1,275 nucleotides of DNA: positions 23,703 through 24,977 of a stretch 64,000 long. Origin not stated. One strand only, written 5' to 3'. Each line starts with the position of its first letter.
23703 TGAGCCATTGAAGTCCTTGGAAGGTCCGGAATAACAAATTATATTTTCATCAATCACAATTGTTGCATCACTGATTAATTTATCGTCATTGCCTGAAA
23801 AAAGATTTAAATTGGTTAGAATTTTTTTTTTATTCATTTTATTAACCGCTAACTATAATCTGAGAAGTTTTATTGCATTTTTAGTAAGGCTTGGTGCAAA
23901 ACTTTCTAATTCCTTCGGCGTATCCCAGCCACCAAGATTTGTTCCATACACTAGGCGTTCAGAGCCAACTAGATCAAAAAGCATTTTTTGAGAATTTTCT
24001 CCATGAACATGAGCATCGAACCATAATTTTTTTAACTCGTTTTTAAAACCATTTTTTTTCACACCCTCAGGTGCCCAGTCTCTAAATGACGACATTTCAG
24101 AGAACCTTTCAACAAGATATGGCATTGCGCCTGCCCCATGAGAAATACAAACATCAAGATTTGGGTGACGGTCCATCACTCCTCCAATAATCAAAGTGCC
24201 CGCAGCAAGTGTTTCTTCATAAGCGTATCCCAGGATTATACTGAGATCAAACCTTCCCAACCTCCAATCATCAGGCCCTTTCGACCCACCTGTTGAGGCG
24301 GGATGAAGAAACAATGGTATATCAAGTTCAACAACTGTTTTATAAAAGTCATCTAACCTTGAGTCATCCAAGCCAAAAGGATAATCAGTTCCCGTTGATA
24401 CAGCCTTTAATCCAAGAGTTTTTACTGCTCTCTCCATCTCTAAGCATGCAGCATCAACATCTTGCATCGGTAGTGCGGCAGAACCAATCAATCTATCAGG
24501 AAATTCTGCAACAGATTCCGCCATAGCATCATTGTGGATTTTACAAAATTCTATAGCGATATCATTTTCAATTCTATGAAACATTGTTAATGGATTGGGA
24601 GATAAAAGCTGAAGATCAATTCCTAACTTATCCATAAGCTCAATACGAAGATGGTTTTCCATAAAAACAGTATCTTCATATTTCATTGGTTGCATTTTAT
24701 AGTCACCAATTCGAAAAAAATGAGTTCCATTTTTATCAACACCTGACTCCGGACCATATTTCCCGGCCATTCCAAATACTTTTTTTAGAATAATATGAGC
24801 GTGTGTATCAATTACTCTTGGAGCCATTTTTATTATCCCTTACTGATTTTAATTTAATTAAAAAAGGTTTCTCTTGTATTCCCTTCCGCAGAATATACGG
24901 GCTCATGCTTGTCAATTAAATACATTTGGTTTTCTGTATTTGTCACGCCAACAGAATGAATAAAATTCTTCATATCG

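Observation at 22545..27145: Five-gene minus-strand operon: Rieske alpha, NTF2-like, ABM monooxygenase-like, Amidohydro_2, amidohydrolase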

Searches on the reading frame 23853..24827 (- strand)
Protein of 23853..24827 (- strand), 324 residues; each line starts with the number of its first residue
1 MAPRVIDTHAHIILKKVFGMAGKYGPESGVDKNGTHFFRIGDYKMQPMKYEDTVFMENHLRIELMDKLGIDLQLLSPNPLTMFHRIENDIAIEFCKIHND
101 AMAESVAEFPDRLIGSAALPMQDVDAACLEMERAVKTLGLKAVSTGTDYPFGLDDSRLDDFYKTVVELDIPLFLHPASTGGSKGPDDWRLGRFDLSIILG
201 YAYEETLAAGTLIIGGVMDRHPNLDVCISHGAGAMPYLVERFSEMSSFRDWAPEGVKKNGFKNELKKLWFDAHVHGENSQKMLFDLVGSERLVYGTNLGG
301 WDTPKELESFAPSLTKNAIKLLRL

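Call 3: search_protein_families(library=pfam, proteins=[window:23853-24827:-], max_evalue=0.01)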
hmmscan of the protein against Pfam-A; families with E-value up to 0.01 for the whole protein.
window:23853-24827:- (324 aa): 1 family
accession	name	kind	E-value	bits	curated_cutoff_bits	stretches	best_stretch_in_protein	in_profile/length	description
PF04909.20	Amidohydro_2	-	7.4e-29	101.9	26.4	1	6-309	1-258/289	Amidohydrolase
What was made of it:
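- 23853..24827 (-): ACMSD-like Amidohydro_2 enzyme (324 aa) with Asn297 in place of the strand-8 Asp. PF04909 matches (call 3).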

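Call 4: search_protein_families(library=ncbifam, proteins=[window:23853-24827:-], max_evalue=0.01)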
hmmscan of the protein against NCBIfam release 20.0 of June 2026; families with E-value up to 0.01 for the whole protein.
window:23853-24827:- (324 aa): 0 families

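Call 12: search_solved_structures(query=window:23853-24827:-, max_evalue=0.001)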
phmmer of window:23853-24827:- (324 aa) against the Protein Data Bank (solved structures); distinct sequences matched with E-value up to 0.001: 41.
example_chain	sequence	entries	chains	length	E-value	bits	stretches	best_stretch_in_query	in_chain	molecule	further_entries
4ign_A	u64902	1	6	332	3.9e-34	121.5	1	6-298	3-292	2-amino-3-carboxymuconate-6-semialdehyde decarboxylase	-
4igm_A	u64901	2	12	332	4.4e-34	121.3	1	6-298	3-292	2-amino-3-carboxymuconate-6-semialdehyde decarboxylase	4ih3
4ofc_A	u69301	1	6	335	4.6e-34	121.2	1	6-298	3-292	2-amino-3-carboxymuconate-6-semialdehyde decarboxylase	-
2wm1_A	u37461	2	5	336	4.6e-34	121.2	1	6-298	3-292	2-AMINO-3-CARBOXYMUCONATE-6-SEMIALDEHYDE DECARBOXYLASE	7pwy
3nur_A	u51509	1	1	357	2.7e-23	85.9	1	59-248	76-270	Amidohydrolase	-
8yt2_A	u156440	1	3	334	1.6e-22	83.3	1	37-297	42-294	2-amino-3-carboxymuconate 6-semialdehyde decarboxylase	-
2hbv_A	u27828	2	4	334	2.9e-22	82.5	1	37-297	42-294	2-amino-3-carboxymuconate 6-semialdehyde decarboxylase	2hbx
6mgs_A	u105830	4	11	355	3.5e-22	82.2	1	36-297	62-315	2-amino-3-carboxymuconate 6-semialdehyde decarboxylase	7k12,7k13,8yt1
4ifk_B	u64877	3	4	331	4.4e-22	81.9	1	56-297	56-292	2-amino-3-carboxymuconate 6-semialdehyde decarboxylase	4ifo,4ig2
6mgt_A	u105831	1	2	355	4.8e-22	81.7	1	36-297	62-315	2-amino-3-carboxymuconate 6-semialdehyde decarboxylase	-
2dvt_A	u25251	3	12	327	5.4e-22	81.6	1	59-297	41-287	Thermophilic reversible gamma-resorcylate decarboxylase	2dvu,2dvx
4era_A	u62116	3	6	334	2e-21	79.7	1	37-297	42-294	2-amino-3-carboxymuconate 6-semialdehyde decarboxylase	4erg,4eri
4ifk_A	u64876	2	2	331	2e-21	79.7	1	39-297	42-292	2-amino-3-carboxymuconate 6-semialdehyde decarboxylase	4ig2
4ifr_A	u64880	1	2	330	2.1e-21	79.6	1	39-297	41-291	2-amino-3-carboxymuconate 6-semialdehyde decarboxylase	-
4epk_A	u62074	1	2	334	7.1e-21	77.9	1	37-297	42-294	2-amino-3-carboxymuconate 6-semialdehyde decarboxylase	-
4lak_A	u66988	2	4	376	5.8e-14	55.2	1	57-298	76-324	Uracil-5-carboxylate decarboxylase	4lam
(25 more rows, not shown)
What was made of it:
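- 23853..24827 (-): Human ACMSD matches at 4e-34 (call 12).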

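Call 19: find_homologous_proteins(query=window:23853-24827:-, max_evalue=1e-10)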
Query window:23853-24827:- (324 aa): 679 proteins with E <= 1e-10 among 2955 candidates; the best 120 are listed.
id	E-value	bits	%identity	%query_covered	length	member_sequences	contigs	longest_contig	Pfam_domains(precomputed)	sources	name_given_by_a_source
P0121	4.7e-204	695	90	100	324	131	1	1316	PF04909.21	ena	-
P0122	2.3e-183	627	80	100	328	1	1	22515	PF04909.21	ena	-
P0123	3.7e-183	626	80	100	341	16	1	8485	PF04909.21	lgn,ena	-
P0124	9.3e-183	625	80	100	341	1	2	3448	PF04909.21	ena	-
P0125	9.6e-183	625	81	100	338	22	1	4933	PF04909.21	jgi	jgi:aminocarboxymuconate-semialdehyde decarboxylase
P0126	2.9e-182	623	80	100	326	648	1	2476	PF04909.21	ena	-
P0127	4.2e-182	623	80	100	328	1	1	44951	PF04909.21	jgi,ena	jgi:aminocarboxymuconate-semialdehyde decarboxylase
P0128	4.9e-182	622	80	100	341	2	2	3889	PF04909.21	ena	-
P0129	1.7e-181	621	80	100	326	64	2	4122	PF04909.21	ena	-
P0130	1.8e-181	621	79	100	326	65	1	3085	PF04909.21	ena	-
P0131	2.8e-180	617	79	100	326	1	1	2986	PF04909.21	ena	-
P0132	6.0e-180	616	79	100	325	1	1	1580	PF04909.21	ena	-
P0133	7.1e-179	612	77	100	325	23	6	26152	PF04909.21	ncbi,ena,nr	ncbi:MAG: amidohydrolase [Rhizobiales bacterium TMED168]|nr:MAG: amidohydrolase [Rhizobiales bacteri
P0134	4.5e-173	593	74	100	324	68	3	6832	PF04909.21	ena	-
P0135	1.2e-161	555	84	86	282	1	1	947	PF04909.21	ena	-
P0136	1.2e-155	536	85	83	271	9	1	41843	PF04909.21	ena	-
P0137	1.8e-150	519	70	99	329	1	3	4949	PF04909.21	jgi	jgi:aminocarboxymuconate-semialdehyde decarboxylase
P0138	1.1e-147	510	66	99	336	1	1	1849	PF04909.21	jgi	-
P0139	2.1e-143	495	65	99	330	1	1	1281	PF04909.21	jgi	-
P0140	2.4e-143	495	66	99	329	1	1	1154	PF04909.21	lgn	-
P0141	4.2e-141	488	65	99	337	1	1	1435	PF04909.21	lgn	-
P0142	1.2e-140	486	82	76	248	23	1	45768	PF04909.21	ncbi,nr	ncbi:MAG: amidohydrolase family protein, partial [Pseudomonadota bacterium]|nr:amidohydrolase family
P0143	1.4e-140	486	65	99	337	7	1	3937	PF04909.21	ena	-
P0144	1.5e-140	486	65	99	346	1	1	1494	PF04909.21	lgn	-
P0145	2.8e-140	485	64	99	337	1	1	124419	PF04909.21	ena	-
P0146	4.0e-140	485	65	99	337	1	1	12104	PF04909.21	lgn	-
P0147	1.1e-139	483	65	99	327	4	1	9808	PF04909.21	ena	-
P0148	1.3e-139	483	94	69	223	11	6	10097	PF04909.21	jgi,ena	jgi:aminocarboxymuconate-semialdehyde decarboxylase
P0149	3.7e-139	482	66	99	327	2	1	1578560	PF04909.21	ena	-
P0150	3.9e-139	481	65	99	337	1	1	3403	PF04909.21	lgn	-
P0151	5.4e-139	481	65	99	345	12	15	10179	PF04909.21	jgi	jgi:aminocarboxymuconate-semialdehyde decarboxylase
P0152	5.7e-139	481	64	99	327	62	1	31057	PF04909.21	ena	-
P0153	2.7e-138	479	64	99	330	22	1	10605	PF04909.21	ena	-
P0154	8.7e-138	477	65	99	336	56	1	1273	PF04909.21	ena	-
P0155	1.2e-137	477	63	99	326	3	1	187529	PF04909.21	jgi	jgi:aminocarboxymuconate-semialdehyde decarboxylase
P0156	1.4e-137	476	63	99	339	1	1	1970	PF04909.21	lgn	-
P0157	1.4e-137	476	63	99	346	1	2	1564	PF04909.21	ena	-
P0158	2.6e-137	475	62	99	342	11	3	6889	PF04909.21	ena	-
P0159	3.8e-137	475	63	99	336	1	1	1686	PF04909.21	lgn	-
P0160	5.0e-137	474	63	100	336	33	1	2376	PF04909.21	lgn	-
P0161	6.0e-137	474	63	99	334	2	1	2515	PF04909.21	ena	-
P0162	6.9e-137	474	64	99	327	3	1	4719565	PF04909.21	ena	-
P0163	1.0e-136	473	63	100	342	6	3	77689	PF04909.21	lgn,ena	-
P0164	2.2e-136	472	62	100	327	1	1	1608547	PF04909.21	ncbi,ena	-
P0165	2.7e-136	472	64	99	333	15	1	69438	PF04909.21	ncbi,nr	ncbi:MAG: amidohydrolase [Gammaproteobacteria bacterium]|nr:amidohydrolase [Gammaproteobacteria bact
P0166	4.1e-136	472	63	100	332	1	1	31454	PF04909.21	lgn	-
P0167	1.3e-135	470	63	100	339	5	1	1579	PF04909.21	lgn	-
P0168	1.7e-135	470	63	99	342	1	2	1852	PF04909.21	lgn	-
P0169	1.7e-135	469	63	99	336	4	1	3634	PF04909.21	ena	-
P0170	7.8e-135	467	62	100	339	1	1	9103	PF04909.21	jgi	-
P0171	7.9e-135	467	63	99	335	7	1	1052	PF04909.21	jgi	jgi:aminocarboxymuconate-semialdehyde decarboxylase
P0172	2.2e-134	466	62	99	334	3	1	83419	PF04909.21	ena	-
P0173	2.3e-134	466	61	99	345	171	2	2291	PF04909.21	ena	-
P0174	3.1e-134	465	62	99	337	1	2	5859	PF04909.21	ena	-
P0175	4.8e-134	465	60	99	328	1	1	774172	PF04909.21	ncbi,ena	-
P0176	5.0e-134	465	62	99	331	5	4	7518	PF04909.21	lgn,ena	-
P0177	5.9e-134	464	62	99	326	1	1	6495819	PF04909.21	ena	-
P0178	7.8e-134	464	63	100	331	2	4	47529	PF04909.21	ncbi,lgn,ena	-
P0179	9.2e-134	464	61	99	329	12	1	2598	PF04909.21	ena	-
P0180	9.5e-134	464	63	99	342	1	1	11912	PF04909.21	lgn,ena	-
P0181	9.6e-134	464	61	99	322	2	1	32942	PF04909.21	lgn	-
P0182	1.2e-133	463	59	99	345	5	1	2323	PF04909.21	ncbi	-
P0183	1.5e-133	463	61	100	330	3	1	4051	PF04909.21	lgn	-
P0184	2.0e-133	463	61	99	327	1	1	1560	PF04909.21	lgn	-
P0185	2.1e-133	463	62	99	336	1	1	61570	PF04909.21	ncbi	-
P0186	2.5e-133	462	61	99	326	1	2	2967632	PF04909.21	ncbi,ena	-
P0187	3.4e-133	462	61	99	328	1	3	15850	PF04909.21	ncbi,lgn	-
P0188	8.2e-133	461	62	99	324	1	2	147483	PF04909.21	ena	-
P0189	9.2e-133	460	61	100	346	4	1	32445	PF04909.21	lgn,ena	-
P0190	1.6e-132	460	61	99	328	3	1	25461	PF04909.21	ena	-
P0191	1.8e-132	460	61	99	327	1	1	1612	PF04909.21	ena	-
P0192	2.0e-132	459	62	99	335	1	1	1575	PF04909.21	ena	-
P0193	3.3e-132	459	60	99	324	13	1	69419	PF04909.21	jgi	-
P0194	3.4e-132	459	60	99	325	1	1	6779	PF04909.21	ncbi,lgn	-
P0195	4.4e-132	458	61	99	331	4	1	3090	PF04909.21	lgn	-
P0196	5.8e-132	458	60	99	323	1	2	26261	PF04909.21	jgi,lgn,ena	-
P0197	6.2e-132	458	60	99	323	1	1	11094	PF04909.21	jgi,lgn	jgi:aminocarboxymuconate-semialdehyde decarboxylase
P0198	9.8e-132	457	59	99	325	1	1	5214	PF04909.21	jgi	jgi:aminocarboxymuconate-semialdehyde decarboxylase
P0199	1.3e-131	457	60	99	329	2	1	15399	PF04909.21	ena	-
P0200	5.9e-131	455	60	99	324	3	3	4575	PF04909.21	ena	-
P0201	6.6e-131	454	60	99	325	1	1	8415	PF04909.21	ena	-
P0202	8.0e-131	454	62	99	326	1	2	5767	PF04909.21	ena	-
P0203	1.0e-130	454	61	99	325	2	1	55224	PF04909.21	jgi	jgi:aminocarboxymuconate-semialdehyde decarboxylase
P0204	1.2e-130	454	60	99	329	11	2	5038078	PF04909.21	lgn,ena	-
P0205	1.5e-130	453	61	99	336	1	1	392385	PF04909.21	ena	-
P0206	2.3e-130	453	61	99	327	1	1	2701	PF04909.21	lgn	-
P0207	2.4e-130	453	60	99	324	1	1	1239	PF04909.21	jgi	jgi:aminocarboxymuconate-semialdehyde decarboxylase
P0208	3.4e-130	452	60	99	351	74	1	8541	PF04909.21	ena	-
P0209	3.9e-130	452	60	99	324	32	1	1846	PF04909.21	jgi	jgi:aminocarboxymuconate-semialdehyde decarboxylase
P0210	7.5e-130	451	59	99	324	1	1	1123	PF04909.21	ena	-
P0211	1.1e-129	450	60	99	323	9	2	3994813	PF04909.21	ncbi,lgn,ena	-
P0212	1.2e-129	450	62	99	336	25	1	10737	PF04909.21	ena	-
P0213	2.2e-129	449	60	100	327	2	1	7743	PF04909.21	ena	-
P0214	2.2e-129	449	60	99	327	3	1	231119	PF04909.21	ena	-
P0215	2.5e-129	449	60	99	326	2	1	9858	PF04909.21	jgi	jgi:aminocarboxymuconate-semialdehyde decarboxylase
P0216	3.6e-129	449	61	99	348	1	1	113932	PF04909.21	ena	-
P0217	3.9e-129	449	95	63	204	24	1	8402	PF04909.21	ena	-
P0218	6.9e-129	448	60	100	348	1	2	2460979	PF04909.21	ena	-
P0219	1.8e-128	446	61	99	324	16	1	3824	PF04909.21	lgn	-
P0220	2.2e-128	446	58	100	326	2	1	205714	PF04909.21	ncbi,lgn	ncbi:MAG: amidohydrolase family protein [Alphaproteobacteria bacterium]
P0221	3.7e-128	445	60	99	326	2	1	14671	PF04909.21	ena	-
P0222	4.0e-128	445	59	99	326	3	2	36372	PF04909.21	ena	-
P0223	4.9e-128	445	59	99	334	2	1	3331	PF04909.21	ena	-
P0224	7.1e-128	444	58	99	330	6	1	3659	PF04909.21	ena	-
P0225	8.1e-128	444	60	99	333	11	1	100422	PF04909.21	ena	-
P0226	9.0e-128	444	60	99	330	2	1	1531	PF04909.21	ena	-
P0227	1.6e-127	443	60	99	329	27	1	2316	PF04909.21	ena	-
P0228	1.7e-127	443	60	99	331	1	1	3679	PF04909.21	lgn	-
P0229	2.9e-127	442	60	99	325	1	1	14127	PF04909.21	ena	-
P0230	3.4e-127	442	81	69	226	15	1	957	PF04909.21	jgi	jgi:Predicted metal-dependent hydrolase of the TIM-barrel fold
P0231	4.1e-127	442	61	99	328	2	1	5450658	PF04909.21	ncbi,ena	-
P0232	4.2e-127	442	59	100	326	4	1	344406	PF04909.21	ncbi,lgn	-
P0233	5.1e-127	442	59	99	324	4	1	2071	PF04909.21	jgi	jgi:aminocarboxymuconate-semialdehyde decarboxylase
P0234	7.8e-127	441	60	99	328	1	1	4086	PF04909.21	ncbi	-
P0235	1.1e-125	437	61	99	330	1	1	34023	PF04909.21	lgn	-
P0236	2.4e-125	436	58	99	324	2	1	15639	PF04909.21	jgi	jgi:aminocarboxymuconate-semialdehyde decarboxylase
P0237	6.6e-125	435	59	100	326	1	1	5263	PF04909.21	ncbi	ncbi:MAG: amidohydrolase family protein [Pseudomonadota bacterium]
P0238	1.0e-124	434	81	69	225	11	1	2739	PF04909.21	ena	-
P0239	4.5e-124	432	58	99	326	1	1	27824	PF04909.21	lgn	-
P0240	1.5e-123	430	58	99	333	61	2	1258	PF04909.21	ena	-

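Call 21: find_related_loci(query=A1, collection=genome_contigs, flank=10000)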
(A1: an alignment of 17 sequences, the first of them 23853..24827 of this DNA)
Query A1 (324 aa) in genome_contigs; peptide patterns used: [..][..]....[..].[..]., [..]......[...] (x = any residue, [..] = any of these).
481 stretches matched a pattern; 414 encode a relative of the query (tblastn E <= 1e-3); the best 80 are kept; 80 distinct loci.
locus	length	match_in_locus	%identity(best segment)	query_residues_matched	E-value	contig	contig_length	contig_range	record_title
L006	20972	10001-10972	94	1-324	0e+0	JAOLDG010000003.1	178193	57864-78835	Hyphomicrobiales bacterium isolate AH-657-K06 AH-657-K06_NODE_3, whole genome shotgun sequence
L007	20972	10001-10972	92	1-324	0e+0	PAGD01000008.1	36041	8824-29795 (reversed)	MAG: Rhodobiaceae bacterium isolate MED801 4873, whole genome shotgun sequence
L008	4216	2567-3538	82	1-324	0e+0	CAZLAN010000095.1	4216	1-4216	MAG TPA_asm: uncultured Rhodobiaceae bacterium isolate SRP077602_co4_748 genome assembly, contig: NODE_44467_length_4216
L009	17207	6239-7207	81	2-324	0e+0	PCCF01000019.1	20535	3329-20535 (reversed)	MAG: Rhodobiaceae bacterium isolate NP1070 28409, whole genome shotgun sequence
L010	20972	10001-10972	81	1-324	0e+0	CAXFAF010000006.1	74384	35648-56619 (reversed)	MAG TPA_asm: uncultured bacterium isolate ERR599117_binner13_Refined_37 genome assembly, contig: ERZ841638.43, whole gen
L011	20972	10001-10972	80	1-324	0e+0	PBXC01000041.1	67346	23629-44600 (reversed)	MAG: Rhodobiaceae bacterium isolate RS626 29956, whole genome shotgun sequence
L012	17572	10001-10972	80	1-324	0e+0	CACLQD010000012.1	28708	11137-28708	uncultured PS1 clade bacterium isolate AG-470-D15 genome assembly, contig: AG-470-D15_NODE_12, whole genome shotgun sequ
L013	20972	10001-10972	80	1-324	0e+0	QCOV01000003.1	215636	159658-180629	OCS116 cluster bacterium AG-435-F03 Ga0172089_13, whole genome shotgun sequence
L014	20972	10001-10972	80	1-324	0e+0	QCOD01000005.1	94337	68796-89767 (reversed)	OCS116 cluster bacterium AG-430-B22 Ga0172088_105, whole genome shotgun sequence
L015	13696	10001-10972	80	1-324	0e+0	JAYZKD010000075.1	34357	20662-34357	MAG: Pseudomonadota bacterium isolate XB_MAG275 DB_MAG275_0075, whole genome shotgun sequence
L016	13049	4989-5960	79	1-324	0e+0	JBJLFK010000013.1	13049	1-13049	MAG: Alphaproteobacteria bacterium isolate LRMED-253 Rhizobiales-LRMED-253-C14225, whole genome shotgun sequence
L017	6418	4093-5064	79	1-324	0e+0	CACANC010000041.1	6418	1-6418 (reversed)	uncultured PS1 clade bacterium isolate AG-343-O05 genome assembly, contig: AG-343-O05_NODE_40, whole genome shotgun sequ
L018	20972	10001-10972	76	1-324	2e-180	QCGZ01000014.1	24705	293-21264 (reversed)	OCS116 cluster bacterium AG-390-I16 Ga0172087_114, whole genome shotgun sequence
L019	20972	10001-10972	76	1-324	1e-179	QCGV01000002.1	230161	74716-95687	OCS116 cluster bacterium AG-390-A19 Ga0172086_102, whole genome shotgun sequence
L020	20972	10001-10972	76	1-324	2e-178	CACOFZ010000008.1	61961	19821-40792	uncultured PS1 clade bacterium isolate AH-321-D15 genome assembly, contig: AH-321-D15_NODE_8, whole genome shotgun seque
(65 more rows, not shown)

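Call 26: find_encoding_contigs(protein=P0186, flank=10000, max_places=1)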
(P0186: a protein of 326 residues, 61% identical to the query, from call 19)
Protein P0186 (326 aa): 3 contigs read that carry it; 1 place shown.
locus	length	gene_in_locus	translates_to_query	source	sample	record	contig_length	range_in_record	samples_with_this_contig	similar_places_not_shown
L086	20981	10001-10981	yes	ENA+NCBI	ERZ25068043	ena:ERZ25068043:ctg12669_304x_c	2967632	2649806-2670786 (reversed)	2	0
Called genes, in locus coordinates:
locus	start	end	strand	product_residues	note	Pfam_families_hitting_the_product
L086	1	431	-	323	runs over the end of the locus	PF04354:ZipA_C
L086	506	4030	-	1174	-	PF02463:SMC_N, PF13175:AAA_15 (weak), PF13476:AAA_23, PF06470:SMC_hinge (weak), PF13304:AAA_21 (weak)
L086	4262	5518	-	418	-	PF07690:MFS_1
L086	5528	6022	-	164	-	-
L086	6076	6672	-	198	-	PF00149:Metallophos (faint), PF12850:Metallophos_2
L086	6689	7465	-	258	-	PF06283:ThuA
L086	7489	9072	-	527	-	PF13401:AAA_22 (weak), PF14516:AAA_35 (weak)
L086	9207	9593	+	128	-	PF10067:DUF2306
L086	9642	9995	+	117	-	PF03992:ABM (weak)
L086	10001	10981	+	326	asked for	PF04909:Amidohydro_2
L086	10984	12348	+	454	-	PF01979:Amidohydro_1, PF07969:Amidohydro_3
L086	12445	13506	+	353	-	PF12146:Hydrolase_4, PF00561:Abhydrolase_1, PF12697:Abhydrolase_6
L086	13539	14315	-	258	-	PF23441:SDR (faint), PF00106:adh_short, PF08659:KR, PF13561:adh_short_C2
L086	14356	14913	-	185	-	PF12680:SnoaL_2 (weak)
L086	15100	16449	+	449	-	PF07690:MFS_1, PF13347:MFS_2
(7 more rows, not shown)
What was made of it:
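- Tried and rejected: This was considered because of the KstD-like, SDR, ECH and NTF2 genes and the ChsH2/Ltp2-like neighbours in one gammaproteobacterial locus (call 26).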

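Call 27: find_encoding_contigs(protein=P0220, flank=10000, max_places=1)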
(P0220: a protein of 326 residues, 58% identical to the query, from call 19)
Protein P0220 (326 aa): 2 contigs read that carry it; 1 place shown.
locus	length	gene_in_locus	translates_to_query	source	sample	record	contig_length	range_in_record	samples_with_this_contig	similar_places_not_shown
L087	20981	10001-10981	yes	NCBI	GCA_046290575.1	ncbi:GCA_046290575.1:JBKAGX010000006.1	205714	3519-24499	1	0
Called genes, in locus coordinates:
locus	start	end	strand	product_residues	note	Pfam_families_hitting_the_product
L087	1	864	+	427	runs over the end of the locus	PF00296:Bac_luciferase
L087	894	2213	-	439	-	PF05977:MFS_3, PF07690:MFS_1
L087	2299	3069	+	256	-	PF00106:adh_short, PF08659:KR, PF13561:adh_short_C2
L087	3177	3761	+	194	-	PF00583:Acetyltransf_1, PF13673:Acetyltransf_10 (weak), PF13508:Acetyltransf_7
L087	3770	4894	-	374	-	PF00144:Beta-lactamase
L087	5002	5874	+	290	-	PF00296:Bac_luciferase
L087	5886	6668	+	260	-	-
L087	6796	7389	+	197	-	PF00903:Glyoxalase, PF13468:Glyoxalase_3 (faint), PF13669:Glyoxalase_4, PF18029:Glyoxalase_6 (faint), PF22677:Ble-like_N (weak)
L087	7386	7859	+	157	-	PF00903:Glyoxalase, PF13468:Glyoxalase_3 (weak), PF13669:Glyoxalase_4, PF18029:Glyoxalase_6 (weak)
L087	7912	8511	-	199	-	PF01243:PNPOx_N (weak)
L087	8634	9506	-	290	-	PF00296:Bac_luciferase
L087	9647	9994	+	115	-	PF03992:ABM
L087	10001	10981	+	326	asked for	PF04909:Amidohydro_2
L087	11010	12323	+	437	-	PF01979:Amidohydro_1, PF07969:Amidohydro_3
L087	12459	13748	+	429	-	PF00067:p450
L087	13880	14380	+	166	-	PF13577:SnoaL_4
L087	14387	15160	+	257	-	PF00106:adh_short, PF01370:Epimerase (weak), PF08659:KR, PF13561:adh_short_C2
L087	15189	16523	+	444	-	PF00355:Rieske, PF00848:Ring_hydroxyl_A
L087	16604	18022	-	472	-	PF00202:Aminotran_3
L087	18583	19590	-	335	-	-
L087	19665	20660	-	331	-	PF09084:NMT1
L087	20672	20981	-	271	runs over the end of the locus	PF00528:BPD_transp_1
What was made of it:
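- An unrelated alphaproteobacterial MAG has the trio followed on the same strand by P450, SnoaL_4, SDR and Rieske genes (L087, call 27).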
